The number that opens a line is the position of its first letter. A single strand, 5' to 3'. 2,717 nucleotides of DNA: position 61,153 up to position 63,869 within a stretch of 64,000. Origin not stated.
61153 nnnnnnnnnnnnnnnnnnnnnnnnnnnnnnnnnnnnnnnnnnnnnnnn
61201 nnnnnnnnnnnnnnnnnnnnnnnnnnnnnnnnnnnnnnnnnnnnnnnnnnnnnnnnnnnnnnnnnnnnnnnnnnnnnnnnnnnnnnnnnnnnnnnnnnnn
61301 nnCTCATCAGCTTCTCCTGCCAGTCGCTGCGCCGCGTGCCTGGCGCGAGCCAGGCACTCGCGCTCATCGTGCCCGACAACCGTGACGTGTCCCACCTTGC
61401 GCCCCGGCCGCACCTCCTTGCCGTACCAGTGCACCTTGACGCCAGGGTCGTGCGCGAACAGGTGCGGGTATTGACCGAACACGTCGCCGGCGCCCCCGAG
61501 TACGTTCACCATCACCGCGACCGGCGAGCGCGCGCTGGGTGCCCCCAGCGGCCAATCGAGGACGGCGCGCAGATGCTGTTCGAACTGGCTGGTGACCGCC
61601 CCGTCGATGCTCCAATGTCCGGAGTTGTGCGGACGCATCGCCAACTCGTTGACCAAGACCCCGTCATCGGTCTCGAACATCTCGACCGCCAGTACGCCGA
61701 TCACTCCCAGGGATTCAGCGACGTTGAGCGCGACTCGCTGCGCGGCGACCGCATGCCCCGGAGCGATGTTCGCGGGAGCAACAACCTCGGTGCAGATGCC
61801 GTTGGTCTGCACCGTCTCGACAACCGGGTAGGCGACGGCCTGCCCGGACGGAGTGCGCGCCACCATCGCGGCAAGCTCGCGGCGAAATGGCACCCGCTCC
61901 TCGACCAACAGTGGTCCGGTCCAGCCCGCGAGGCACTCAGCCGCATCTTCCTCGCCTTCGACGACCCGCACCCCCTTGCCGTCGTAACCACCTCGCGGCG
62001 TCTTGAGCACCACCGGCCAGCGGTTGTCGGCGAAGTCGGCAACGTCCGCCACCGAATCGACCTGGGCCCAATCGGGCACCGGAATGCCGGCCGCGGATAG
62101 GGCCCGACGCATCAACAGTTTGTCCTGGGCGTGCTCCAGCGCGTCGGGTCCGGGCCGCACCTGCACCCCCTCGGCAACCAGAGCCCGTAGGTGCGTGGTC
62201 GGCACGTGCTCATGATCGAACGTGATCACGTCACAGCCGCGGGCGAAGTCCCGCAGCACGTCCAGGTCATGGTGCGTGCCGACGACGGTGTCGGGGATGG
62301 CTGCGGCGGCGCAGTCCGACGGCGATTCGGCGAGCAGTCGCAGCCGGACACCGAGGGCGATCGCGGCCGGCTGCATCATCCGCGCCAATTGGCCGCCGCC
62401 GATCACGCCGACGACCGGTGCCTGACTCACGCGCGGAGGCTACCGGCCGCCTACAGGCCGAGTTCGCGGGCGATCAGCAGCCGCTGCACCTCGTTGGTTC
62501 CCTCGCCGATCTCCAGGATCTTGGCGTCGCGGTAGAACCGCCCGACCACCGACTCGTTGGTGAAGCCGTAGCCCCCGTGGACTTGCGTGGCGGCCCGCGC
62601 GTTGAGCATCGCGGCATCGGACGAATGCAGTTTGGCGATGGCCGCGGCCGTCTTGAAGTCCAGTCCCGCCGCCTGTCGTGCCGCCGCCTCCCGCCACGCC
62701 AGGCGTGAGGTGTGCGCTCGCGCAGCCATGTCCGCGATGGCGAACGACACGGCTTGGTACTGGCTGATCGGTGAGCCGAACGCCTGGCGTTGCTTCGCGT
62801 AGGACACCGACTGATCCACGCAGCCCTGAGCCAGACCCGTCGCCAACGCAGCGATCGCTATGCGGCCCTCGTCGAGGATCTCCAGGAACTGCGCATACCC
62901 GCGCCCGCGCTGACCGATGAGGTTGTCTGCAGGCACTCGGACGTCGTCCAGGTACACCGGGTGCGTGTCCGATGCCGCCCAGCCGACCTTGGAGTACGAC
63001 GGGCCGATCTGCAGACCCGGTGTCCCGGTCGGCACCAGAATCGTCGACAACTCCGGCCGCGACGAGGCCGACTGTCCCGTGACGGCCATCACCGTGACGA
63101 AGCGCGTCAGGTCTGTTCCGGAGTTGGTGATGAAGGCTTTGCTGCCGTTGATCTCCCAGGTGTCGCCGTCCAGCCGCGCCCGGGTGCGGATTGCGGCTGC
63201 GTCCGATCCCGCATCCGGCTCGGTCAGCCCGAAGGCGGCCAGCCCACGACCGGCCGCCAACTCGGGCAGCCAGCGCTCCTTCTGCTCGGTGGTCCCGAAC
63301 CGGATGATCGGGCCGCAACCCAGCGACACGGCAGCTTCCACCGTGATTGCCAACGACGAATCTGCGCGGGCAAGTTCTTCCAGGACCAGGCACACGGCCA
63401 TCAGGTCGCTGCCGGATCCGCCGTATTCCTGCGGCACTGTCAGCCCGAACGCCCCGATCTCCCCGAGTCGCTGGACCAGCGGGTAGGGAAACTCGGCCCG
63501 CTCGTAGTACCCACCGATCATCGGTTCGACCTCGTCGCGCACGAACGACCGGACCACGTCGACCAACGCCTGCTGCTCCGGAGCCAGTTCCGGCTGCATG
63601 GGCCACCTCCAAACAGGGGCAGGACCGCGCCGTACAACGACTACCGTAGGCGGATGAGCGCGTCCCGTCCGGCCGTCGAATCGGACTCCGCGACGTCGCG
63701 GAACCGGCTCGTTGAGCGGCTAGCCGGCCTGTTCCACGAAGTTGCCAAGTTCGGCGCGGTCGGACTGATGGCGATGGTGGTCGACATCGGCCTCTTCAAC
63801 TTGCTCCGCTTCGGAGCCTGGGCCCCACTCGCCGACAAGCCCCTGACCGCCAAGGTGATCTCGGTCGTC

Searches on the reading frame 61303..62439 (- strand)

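Call 15: search_protein_families(library=pfam, proteins=[window:61303-62439:-], max_evalue=0.001)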
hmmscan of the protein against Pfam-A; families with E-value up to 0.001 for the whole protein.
window:61303-62439:- (379 aa): 3 families
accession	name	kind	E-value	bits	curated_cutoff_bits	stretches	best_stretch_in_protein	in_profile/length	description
PF02222.28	ATP-grasp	-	3.8e-56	190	27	1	113-286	2-179/179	ATP-grasp domain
PF22660.2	RS_preATP-grasp-like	-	7.4e-23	81.2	27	1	10-105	4-98/98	Ribonucleotide synthetase preATP-grasp domain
PF17769.7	PurK_C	-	1.3e-19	70.1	22.6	1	308-364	1-55/56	Phosphoribosylaminoimidazole carboxylase C-terminal domain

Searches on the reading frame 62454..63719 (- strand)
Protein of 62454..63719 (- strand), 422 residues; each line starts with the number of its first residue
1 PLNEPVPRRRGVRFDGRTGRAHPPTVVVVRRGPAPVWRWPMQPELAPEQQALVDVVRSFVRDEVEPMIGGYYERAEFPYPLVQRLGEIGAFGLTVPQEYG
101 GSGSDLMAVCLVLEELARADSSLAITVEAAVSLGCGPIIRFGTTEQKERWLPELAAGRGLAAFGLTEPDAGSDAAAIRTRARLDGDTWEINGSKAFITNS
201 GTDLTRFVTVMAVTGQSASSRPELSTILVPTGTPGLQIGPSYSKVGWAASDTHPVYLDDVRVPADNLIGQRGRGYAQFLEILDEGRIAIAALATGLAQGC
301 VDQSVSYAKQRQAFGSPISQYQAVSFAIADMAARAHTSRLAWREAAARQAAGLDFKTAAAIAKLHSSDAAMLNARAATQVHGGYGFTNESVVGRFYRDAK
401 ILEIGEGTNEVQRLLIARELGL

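Call 15: search_protein_families(library=pfam, proteins=[window:62454-63719:-], max_evalue=0.001)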
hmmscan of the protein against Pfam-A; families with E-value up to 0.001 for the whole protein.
window:62454-63719:- (422 aa): 5 families
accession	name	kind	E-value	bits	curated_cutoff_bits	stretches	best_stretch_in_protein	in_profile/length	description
PF00441.29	Acyl-CoA_dh_1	-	3.1e-43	147.9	22.4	1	272-420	1-149/150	Acyl-CoA dehydrogenase, C-terminal domain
PF02771.21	Acyl-CoA_dh_N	-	6.1e-36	123.7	22.9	1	47-157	2-112/113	Acyl-CoA dehydrogenase, N-terminal domain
PF02770.24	Acyl-CoA_dh_M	-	9.4e-22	77.4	33.3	1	162-260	1-97/97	Acyl-CoA dehydrogenase, middle domain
PF08028.16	Acyl-CoA_dh_2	-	1.5e-16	61.4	22.7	1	288-404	2-128/134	Acyl-CoA dehydrogenase, C-terminal domain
PF22924.1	ACOX_C_alpha1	-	4e-05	23.9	27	1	305-420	49-168/169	Acyl-CoA oxidase, C-alpha1 domain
